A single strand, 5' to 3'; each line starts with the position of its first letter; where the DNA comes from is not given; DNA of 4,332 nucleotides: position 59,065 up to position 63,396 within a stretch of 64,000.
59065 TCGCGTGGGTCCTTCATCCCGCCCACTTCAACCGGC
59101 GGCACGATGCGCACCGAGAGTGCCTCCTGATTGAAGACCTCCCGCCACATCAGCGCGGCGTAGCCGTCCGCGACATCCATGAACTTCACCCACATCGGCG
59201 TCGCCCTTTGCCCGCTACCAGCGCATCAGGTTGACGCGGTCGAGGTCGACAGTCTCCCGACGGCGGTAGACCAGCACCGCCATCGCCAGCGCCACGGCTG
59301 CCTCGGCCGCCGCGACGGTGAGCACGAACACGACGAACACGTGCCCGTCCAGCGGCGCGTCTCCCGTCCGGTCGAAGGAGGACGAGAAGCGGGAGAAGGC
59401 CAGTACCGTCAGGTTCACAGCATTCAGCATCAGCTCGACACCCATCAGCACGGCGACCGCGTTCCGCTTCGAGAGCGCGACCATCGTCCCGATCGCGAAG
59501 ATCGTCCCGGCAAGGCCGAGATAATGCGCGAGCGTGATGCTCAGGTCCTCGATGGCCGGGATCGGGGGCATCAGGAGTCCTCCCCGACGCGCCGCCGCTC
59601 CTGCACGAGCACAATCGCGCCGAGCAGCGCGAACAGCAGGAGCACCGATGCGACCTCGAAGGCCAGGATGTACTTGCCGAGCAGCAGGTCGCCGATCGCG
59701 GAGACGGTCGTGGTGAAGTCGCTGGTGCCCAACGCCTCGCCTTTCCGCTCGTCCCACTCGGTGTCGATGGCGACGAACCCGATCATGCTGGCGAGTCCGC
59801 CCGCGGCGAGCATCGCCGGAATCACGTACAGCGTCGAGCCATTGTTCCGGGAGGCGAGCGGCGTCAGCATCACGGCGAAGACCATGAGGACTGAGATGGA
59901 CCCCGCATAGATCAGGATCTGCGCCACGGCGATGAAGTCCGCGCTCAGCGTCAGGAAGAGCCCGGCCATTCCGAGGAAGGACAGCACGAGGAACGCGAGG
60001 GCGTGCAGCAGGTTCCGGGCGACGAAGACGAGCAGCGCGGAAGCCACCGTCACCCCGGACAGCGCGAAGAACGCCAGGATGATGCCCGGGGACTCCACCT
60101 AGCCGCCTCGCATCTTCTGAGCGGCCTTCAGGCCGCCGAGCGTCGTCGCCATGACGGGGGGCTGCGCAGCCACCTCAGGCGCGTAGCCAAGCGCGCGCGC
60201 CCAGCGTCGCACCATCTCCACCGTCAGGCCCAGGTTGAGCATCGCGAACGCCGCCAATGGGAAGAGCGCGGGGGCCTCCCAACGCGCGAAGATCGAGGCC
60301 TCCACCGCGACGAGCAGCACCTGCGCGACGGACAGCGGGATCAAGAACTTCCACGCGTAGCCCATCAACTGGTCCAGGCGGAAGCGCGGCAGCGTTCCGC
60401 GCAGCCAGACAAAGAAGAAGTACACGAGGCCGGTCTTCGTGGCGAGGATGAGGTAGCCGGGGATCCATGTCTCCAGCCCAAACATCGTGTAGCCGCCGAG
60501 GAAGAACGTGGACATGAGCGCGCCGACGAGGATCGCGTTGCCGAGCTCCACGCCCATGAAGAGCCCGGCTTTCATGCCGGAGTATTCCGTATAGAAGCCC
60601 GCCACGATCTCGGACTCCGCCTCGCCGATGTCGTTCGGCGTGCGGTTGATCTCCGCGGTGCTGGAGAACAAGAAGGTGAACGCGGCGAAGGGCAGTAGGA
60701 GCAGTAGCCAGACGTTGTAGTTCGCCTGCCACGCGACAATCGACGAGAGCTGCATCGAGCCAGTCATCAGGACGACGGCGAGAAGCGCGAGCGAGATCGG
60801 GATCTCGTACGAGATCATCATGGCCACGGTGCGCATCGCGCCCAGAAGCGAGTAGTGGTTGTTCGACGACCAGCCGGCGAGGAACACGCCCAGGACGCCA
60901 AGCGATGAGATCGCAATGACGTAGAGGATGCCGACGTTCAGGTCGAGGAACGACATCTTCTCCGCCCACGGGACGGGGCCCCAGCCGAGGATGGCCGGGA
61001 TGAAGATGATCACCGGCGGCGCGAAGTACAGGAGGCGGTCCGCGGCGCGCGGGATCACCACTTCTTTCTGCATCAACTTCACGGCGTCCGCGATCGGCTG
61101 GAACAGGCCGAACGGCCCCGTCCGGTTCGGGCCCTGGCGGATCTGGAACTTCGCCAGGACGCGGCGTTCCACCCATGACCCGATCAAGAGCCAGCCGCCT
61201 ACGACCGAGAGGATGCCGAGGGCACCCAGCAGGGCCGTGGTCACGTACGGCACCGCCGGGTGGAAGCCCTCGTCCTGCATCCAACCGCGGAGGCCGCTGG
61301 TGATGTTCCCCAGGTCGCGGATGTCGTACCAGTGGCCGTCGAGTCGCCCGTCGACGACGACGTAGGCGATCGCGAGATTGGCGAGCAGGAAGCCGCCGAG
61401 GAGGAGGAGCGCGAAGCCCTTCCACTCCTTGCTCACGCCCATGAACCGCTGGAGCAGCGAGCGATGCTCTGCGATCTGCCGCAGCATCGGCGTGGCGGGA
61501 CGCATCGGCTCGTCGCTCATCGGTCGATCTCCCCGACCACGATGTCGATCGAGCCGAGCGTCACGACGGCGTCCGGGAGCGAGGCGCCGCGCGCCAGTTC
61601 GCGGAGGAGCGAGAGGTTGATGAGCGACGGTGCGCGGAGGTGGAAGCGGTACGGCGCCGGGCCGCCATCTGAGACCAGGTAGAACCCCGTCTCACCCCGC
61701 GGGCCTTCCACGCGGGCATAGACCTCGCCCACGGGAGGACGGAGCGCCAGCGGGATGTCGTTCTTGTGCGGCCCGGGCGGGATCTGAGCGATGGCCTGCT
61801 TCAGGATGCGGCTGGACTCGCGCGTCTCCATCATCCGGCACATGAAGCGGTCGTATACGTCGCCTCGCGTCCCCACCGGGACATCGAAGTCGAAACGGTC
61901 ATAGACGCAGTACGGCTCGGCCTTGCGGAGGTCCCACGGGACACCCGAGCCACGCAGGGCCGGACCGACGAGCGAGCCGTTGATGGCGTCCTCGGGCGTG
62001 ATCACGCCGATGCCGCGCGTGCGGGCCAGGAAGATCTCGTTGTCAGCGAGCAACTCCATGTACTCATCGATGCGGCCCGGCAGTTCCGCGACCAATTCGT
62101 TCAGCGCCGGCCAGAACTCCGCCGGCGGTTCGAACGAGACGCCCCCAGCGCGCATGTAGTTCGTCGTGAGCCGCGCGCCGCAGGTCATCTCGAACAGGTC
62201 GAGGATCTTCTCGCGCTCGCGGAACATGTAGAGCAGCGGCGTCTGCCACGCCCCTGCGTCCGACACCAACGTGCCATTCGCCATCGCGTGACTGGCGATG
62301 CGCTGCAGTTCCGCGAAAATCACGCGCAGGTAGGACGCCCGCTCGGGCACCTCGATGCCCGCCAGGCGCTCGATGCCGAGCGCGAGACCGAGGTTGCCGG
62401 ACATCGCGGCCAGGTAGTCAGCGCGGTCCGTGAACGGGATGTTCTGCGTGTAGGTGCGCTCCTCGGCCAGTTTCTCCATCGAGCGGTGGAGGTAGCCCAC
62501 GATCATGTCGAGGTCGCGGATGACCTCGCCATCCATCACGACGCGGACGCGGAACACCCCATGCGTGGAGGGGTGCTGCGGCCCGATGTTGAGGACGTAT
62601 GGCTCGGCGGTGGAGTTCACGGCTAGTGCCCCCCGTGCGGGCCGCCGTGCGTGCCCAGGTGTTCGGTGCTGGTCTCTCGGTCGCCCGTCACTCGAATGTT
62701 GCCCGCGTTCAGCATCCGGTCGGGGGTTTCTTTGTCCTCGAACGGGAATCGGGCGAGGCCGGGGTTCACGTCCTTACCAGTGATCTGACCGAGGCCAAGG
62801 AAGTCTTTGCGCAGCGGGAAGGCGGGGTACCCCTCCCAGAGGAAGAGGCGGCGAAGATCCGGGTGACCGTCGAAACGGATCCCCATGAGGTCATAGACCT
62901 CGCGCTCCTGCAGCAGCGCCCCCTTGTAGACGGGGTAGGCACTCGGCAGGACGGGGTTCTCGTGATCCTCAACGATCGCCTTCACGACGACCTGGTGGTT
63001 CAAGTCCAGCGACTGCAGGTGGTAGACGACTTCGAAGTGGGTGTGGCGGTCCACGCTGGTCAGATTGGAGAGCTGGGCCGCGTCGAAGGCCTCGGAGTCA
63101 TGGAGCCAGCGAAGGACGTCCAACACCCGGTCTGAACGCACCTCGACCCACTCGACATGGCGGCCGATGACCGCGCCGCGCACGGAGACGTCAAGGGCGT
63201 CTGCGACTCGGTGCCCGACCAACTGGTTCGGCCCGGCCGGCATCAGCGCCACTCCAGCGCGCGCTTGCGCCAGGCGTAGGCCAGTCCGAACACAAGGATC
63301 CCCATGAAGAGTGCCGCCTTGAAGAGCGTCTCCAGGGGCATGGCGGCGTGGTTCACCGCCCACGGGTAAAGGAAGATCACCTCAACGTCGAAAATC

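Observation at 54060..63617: Complex-I-like operon nuoA-C-D-H-J-K-(orf62)-L-M-N with no NuoB, NuoI or NuoEFG and no space for them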

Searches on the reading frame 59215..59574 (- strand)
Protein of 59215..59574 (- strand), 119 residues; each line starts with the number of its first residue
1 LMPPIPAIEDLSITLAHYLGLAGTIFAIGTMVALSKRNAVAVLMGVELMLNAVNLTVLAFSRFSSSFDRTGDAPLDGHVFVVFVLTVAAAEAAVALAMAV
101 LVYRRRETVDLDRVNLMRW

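Call 3: search_protein_families(library=pfam, proteins=[window:59215-59574:-])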
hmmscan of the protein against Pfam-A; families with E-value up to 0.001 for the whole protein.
window:59215-59574:- (119 aa): 1 family
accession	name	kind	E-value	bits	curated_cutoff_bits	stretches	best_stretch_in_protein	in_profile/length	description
PF00420.29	Oxidored_q2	-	1.2e-25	89.6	26.1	1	17-119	1-95/95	NADH-ubiquinone/plastoquinone oxidoreductase chain 4L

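Call 37: search_protein_families(library=ncbifam, proteins=[window:59215-59574:-], max_evalue=0.01)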
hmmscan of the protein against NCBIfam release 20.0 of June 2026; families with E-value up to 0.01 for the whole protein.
window:59215-59574:- (119 aa): 12 families
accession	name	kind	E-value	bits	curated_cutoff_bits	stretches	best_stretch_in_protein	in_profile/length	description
NF004322.0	PRK05715.1-4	equivalog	4.2e-32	110.2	128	1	12-119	3-104/104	NADH-quinone oxidoreductase subunit NuoK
NF040614.1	F420_dehyd_FpoK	exception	1e-26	93.2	145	1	15-119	2-98/98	F420H2 dehydrogenase subunit FpoK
NF004320.0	PRK05715.1-2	equivalog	1.4e-26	92.4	57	1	13-119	1-99/99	NADH-quinone oxidoreductase subunit NuoK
NF004321.0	PRK05715.1-3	equivalog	9.5e-24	83.6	91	1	13-115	2-97/101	NADH-quinone oxidoreductase subunit NuoK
NF004323.0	PRK05715.1-5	equivalog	3.5e-23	81.8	89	1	12-118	2-101/102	NADH-quinone oxidoreductase subunit NuoK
NF004319.0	PRK05715.1-1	equivalog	3.7e-17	62.3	101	1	13-118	2-99/100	NADH-quinone oxidoreductase subunit NuoK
NF009303.0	PRK12660.1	subfamily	0.00029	20.7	132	1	22-118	9-108/114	putative monovalent cation/H+ antiporter subunit C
NF005618.0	PRK07375.1-3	equivalog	0.0016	18.6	107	0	14-110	5-111/119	putative monovalent cation/H+ antiporter subunit C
NF006372.0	PRK08600.1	equivalog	0.0023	18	127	1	21-118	8-107/113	Na(+)/H(+) antiporter subunit C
NF005621.0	PRK07375.1-6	equivalog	0.0027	17.5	126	1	24-114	16-113/120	putative monovalent cation/H+ antiporter subunit C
NF009301.0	PRK12658.1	equivalog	0.0037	17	156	0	21-65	8-51/125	Na+/H+ antiporter subunit C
TIGR00941.1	2a6301s03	subfamily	0.0048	17.5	161.2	1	22-109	9-98/104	multicomponent Na+:H+ antiporter, MnhC subunit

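Call 85: search_solved_structures(query=window:59215-59529:-, max_evalue=1e-8, show_alignments=2)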
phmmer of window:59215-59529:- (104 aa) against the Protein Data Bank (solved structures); distinct sequences matched with E-value up to 1e-8: 13.
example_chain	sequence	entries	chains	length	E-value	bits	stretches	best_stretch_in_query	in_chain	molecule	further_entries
6hum_E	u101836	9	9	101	2.6e-23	85.2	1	3-104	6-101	NAD(P)H-quinone oxidoreductase subunit 4L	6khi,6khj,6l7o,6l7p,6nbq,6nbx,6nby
7wff_E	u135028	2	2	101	2.8e-16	62.7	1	2-102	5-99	NAD(P)H-quinone oxidoreductase subunit 4L, chloroplastic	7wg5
9grx_E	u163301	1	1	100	4.7e-16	62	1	2-102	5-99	NAD(P)H-quinone oxidoreductase subunit 4L, chloroplastic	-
8qby_K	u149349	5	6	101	9.1e-16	61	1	2-103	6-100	NADH-quinone oxidoreductase subunit K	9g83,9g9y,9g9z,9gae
8e9g_K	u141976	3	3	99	5.4e-14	55.4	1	2-103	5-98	NADH-quinone oxidoreductase subunit K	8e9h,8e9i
7eu3_E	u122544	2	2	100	1.8e-13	53.7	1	2-102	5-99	NAD(P)H-quinone oxidoreductase subunit 4L, chloroplastic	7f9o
4he8_K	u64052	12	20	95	1.7e-12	50.6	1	3-102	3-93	NADH-quinone oxidoreductase subunit 11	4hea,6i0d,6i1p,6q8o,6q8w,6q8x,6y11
7aqq_K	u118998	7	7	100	3.5e-12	49.6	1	6-101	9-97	NADH dehydrogenase subunit 4L | NADH-ubiquinone oxidoreductase chain 4L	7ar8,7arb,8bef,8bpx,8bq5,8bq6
7a23_K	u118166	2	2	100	2e-11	47.2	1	6-101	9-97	Nad4Lm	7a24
3rko_K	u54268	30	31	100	4.1e-11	46.2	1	2-103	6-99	NADH-QUINONE OXIDOREDUCTASE SUBUNIT K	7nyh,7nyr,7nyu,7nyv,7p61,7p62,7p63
8e73_4L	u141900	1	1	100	4.8e-11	46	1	6-101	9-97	Nad4L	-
6x89_4L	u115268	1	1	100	1.3e-10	44.5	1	6-101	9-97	NU4L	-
7ar7_K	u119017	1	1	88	2.6e-10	43.6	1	5-91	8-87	NADH-ubiquinone oxidoreductase chain 4L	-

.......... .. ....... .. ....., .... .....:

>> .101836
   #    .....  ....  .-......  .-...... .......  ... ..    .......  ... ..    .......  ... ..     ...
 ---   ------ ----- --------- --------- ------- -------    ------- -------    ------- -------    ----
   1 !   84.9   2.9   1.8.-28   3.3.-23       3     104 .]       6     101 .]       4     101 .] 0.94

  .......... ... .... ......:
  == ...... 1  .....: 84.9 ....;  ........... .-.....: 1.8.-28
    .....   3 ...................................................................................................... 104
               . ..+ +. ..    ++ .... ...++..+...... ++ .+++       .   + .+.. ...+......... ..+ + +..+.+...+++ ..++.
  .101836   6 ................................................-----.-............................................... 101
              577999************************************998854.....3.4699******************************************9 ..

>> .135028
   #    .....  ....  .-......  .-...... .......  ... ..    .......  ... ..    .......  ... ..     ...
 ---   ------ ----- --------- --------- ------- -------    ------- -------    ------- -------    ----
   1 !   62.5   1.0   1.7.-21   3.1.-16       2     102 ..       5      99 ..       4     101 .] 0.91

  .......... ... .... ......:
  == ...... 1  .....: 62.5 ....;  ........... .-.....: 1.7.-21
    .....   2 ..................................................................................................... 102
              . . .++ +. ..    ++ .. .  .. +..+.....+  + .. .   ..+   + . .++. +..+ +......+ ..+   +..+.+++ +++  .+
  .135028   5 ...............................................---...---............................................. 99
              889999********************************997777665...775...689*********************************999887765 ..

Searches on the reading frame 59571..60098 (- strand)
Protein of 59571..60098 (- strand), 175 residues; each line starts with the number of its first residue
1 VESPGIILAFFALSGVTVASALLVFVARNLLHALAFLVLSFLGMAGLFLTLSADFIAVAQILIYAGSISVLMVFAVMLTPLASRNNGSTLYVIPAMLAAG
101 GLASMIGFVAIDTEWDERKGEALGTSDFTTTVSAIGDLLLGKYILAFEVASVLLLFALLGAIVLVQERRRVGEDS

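Call 3: search_protein_families(library=pfam, proteins=[window:59571-60098:-])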
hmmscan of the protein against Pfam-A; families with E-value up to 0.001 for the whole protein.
window:59571-60098:- (175 aa): 1 family
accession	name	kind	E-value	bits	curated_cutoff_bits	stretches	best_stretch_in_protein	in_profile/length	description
PF00499.25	Oxidored_q3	-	6.7e-33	113.9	33.2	1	20-164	1-146/146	NADH-ubiquinone/plastoquinone oxidoreductase chain 6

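Call 37: search_protein_families(library=ncbifam, proteins=[window:59571-60098:-], max_evalue=0.01)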
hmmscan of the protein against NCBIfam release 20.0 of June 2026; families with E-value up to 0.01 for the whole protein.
window:59571-60098:- (175 aa): 13 families
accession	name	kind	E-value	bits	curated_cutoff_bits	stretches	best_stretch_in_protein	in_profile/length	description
NF005168.0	PRK06638.2-3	equivalog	2.9e-32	111.9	154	1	5-166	3-166/172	NADH-quinone oxidoreductase subunit J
NF005163.0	PRK06638.1-3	equivalog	8.4e-30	103.7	174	1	7-166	9-168/203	NADH-quinone oxidoreductase subunit J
NF005166.0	PRK06638.2-1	equivalog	4.3e-27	95.1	284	1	5-168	3-166/174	NADH-quinone oxidoreductase subunit J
NF005164.0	PRK06638.1-4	equivalog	3.3e-26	92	154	1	8-170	6-174/211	NADH-quinone oxidoreductase subunit J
NF005165.0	PRK06638.1-5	equivalog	3.8e-23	81.8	192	1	6-170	19-186/282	NADH-quinone oxidoreductase subunit J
NF005162.0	PRK06638.1-1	equivalog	1e-20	74.4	157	1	8-169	3-163/184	NADH-quinone oxidoreductase subunit J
NF005167.0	PRK06638.2-2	equivalog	2.1e-19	70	137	1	8-168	5-165/176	NADH-quinone oxidoreductase subunit J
NF005025.0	PRK06433.1-5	equivalog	1.1e-12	48.1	95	1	9-79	15-85/96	NADH dehydrogenase subunit J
NF005024.0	PRK06433.1-4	equivalog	1.1e-10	41.6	101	1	8-80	7-79/89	NADH dehydrogenase subunit J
NF005169.0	PRK06638.2-4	equivalog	7.7e-09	35.8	319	1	8-163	5-163/182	NADH-quinone oxidoreductase subunit J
NF005023.0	PRK06433.1-2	equivalog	1.6e-08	34.8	92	1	8-79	5-76/82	NADH dehydrogenase subunit J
NF040613.1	F420_dehyd_FpoJ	exception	1.7e-06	27.9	110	1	95-165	7-76/81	F420H2 dehydrogenase subunit FpoJ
NF009159.0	PRK12504.1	equivalog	0.0036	17.2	141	1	11-110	8-107/178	DUF4040 domain-containing protein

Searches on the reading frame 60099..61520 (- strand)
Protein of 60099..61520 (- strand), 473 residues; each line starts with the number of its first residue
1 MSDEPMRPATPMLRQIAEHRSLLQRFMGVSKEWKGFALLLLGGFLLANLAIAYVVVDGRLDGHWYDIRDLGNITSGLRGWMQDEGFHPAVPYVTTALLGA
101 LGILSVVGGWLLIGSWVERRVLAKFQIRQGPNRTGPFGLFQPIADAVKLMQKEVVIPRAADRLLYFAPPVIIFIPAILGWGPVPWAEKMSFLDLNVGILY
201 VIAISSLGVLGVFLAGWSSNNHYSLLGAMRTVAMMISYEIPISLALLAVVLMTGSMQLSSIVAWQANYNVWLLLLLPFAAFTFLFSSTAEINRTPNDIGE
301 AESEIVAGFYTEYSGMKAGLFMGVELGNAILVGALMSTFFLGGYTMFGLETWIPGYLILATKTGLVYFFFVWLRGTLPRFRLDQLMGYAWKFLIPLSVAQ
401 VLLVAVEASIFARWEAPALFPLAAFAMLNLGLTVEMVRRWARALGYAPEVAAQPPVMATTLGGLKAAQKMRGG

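Call 3: search_protein_families(library=pfam, proteins=[window:60099-61520:-])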
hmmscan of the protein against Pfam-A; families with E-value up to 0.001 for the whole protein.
window:60099-61520:- (473 aa): 1 family
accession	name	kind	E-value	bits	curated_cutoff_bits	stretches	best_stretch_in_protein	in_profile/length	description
PF00146.26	NADHdh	-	3.3e-105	352.1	27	1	101-405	4-298/298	NADH dehydrogenase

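Call 37: search_protein_families(library=ncbifam, proteins=[window:60099-61520:-], max_evalue=0.01)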
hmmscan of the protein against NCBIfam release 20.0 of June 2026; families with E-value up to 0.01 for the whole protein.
window:60099-61520:- (473 aa): 7 families
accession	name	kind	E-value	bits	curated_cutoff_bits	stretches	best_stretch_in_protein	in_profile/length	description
NF004741.0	PRK06076.1-2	equivalog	3.6e-95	319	305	1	96-409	22-334/337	NADH-quinone oxidoreductase subunit NuoH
NF004745.0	PRK06076.1-6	equivalog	1.4e-91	307.2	450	1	115-409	34-334/341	NADH-quinone oxidoreductase subunit NuoH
NF004743.0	PRK06076.1-4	equivalog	1.3e-87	294.5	494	1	100-413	20-347/433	NADH-quinone oxidoreductase subunit NuoH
NF004742.0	PRK06076.1-3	equivalog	6.2e-81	272.3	531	1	116-406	45-346/356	NADH-quinone oxidoreductase subunit NuoH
NF004740.0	PRK06076.1-1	equivalog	1.8e-78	264.4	399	1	94-406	12-318/325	NADH-quinone oxidoreductase subunit NuoH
NF040610.1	F420_dehyd_FpoH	exception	2.2e-72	244.3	475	1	95-402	12-330/339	F420H2 dehydrogenase subunit FpoH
NF004744.0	PRK06076.1-5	equivalog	8.2e-70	235.8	542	2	104-346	39-282/372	NADH-quinone oxidoreductase subunit NuoH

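Call 98: search_solved_structures(query=window:60099-61520:-, max_evalue=1e-60, show_alignments=1)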
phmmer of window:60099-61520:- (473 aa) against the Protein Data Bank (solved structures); distinct sequences matched with E-value up to 1e-60: 8.
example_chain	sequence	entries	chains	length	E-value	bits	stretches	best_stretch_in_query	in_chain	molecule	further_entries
4he8_H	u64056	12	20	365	4.1e-71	243.6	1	87-410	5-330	NADH-quinone oxidoreductase subunit 8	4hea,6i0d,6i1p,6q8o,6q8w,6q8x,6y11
7a23_H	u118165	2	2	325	1.1e-66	228.9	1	115-405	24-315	Nad1m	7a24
7ar7_H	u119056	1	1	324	4.5e-65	223.6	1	116-405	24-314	NADH-ubiquinone oxidoreductase chain 1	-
7aqq_H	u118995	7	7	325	4.9e-65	223.5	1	115-405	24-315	NADH-ubiquinone oxidoreductase chain 1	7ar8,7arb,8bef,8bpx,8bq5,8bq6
6x89_1M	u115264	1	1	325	8e-65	222.8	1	115-406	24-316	NU1M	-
8e73_1M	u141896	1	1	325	1.7e-64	221.7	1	115-406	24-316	Nad1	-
9cwt_s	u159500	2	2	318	5.9e-61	210.1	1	116-402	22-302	NADH-ubiquinone oxidoreductase chain 1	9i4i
9ti4_s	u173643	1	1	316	7.3e-61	209.8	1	116-402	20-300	NADH-ubiquinone oxidoreductase chain 1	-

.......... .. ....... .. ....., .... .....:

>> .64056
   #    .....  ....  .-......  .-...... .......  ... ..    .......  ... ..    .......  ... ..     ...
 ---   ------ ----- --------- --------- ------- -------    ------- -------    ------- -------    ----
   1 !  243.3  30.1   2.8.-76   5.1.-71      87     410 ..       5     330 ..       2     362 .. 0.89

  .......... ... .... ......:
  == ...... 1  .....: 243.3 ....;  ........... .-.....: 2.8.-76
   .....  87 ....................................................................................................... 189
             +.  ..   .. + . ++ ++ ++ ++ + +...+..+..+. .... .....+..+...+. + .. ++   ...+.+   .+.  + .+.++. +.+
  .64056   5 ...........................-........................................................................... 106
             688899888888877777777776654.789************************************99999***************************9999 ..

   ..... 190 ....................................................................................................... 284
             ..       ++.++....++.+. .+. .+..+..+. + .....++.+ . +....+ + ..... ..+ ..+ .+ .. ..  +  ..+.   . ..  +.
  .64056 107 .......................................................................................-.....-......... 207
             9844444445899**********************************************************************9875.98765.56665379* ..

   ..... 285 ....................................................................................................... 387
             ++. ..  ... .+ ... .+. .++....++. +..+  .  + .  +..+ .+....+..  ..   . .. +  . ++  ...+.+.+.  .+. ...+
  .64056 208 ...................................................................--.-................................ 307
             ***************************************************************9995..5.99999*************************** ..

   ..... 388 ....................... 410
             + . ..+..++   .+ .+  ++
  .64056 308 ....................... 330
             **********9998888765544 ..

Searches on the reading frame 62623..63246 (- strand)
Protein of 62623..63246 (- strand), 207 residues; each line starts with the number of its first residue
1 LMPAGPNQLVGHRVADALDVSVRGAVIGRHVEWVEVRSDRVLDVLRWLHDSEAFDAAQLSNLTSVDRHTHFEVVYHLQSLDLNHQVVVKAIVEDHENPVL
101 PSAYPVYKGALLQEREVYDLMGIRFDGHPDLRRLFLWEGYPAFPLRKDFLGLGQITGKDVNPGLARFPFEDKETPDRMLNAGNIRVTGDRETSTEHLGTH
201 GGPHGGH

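Call 3: search_protein_families(library=pfam, proteins=[window:62623-63246:-])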
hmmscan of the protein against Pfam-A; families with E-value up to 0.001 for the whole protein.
window:62623-63246:- (207 aa): 1 family
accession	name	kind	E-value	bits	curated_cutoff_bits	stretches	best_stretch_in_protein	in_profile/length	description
PF00329.25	Complex1_30kDa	-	2.4e-37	128.7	22.5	1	34-149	1-118/124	Respiratory-chain NADH dehydrogenase, 30 Kd subunit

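Call 37: search_protein_families(library=ncbifam, proteins=[window:62623-63246:-], max_evalue=0.01)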
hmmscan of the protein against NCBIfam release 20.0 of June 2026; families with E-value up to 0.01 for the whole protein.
window:62623-63246:- (207 aa): 17 families
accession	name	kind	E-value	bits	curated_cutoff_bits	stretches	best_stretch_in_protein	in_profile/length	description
TIGR01961.1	NuoC_fam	subfamily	7.5e-31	107.2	122.45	1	34-149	3-118/122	NADH (or F420H2) dehydrogenase, subunit C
NF004737.0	PRK06074.2-4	equivalog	2.6e-30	105.4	144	1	34-149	16-124/150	NADH-quinone oxidoreductase subunit C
NF004733.0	PRK06074.1-5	equivalog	1.6e-27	96.5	225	1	11-150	10-150/203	NADH-quinone oxidoreductase subunit C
NF005832.0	PRK07735.1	equivalog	4.2e-25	88.8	431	1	34-149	309-423/430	NADH-quinone oxidoreductase subunit C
NF004734.0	PRK06074.2-1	equivalog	1.6e-21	77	169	1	32-149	28-149/164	NADH-quinone oxidoreductase subunit C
NF004730.0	PRK06074.1-1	equivalog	1.9e-20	73.6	193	1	34-151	32-158/200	NADH-quinone oxidoreductase subunit C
NF009808.0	PRK13292.1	equivalog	2.1e-20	72.2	1156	1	34-150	251-374/791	NADH-quinone oxidoreductase subunit B/C/D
NF005856.0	PRK07785.1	equivalog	7.7e-20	71.8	224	1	19-153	89-225/246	NADH-quinone oxidoreductase subunit C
NF009141.0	PRK12494.1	equivalog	9.4e-20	71.2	175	1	30-150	42-164/175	NAD(P)H-quinone oxidoreductase subunit J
NF004731.0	PRK06074.1-3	equivalog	1.4e-19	70.7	303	1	34-153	29-149/207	NADH-quinone oxidoreductase subunit C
NF040611.1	F420_dehyd_FpoC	exception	2.1e-19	70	220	1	35-159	32-156/158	F420H2 dehydrogenase subunit FpoC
NF006304.0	PRK08491.1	equivalog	8.7e-19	68.1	228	1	22-149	49-174/263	NADH-quinone oxidoreductase subunit C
NF004735.0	PRK06074.2-2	equivalog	1.5e-18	67.2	176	1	36-159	33-156/158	NADH-quinone oxidoreductase subunit C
NF008728.0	PRK11742.1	equivalog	2.5e-16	59.2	840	1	45-150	60-173/598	NADH-quinone oxidoreductase subunit C/D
NF004732.0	PRK06074.1-4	equivalog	1.3e-15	57.8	376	1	68-155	114-201/250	NADH-quinone oxidoreductase subunit C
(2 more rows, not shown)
